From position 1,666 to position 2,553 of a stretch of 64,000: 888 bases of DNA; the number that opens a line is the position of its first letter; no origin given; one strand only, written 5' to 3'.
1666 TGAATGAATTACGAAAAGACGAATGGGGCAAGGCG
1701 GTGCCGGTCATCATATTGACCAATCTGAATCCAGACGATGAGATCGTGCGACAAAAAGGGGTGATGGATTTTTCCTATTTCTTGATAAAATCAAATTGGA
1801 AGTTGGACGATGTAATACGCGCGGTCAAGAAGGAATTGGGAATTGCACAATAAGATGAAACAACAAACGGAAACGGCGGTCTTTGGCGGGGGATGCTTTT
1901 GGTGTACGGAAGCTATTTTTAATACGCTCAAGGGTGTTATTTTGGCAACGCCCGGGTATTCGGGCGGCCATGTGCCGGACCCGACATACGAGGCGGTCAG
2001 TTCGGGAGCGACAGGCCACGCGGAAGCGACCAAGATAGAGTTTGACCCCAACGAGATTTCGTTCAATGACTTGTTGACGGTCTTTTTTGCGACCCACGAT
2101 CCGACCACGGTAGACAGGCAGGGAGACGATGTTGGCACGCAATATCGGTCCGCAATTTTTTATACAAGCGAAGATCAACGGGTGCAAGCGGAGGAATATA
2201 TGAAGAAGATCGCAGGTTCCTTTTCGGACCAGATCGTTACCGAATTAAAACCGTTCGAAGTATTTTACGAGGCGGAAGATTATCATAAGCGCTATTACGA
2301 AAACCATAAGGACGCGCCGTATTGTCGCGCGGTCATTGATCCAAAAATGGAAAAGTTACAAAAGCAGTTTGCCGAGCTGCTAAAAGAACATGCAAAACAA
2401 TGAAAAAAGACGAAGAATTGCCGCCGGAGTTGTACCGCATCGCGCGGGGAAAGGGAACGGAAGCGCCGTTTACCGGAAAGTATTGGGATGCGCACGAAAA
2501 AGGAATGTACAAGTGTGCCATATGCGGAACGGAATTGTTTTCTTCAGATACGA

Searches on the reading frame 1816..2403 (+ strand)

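Call 40: search_protein_families(library=pfam, proteins=[window:1816-2403:+], max_evalue=0.00001)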
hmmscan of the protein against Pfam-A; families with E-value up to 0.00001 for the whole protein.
window:1816-2403:+ (195 aa): 1 family
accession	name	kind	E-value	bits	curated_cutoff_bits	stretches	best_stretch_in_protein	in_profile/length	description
PF01625.27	PMSR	-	3.7e-61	206.3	23.7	1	20-170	1-152/153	Peptide methionine sulfoxide reductase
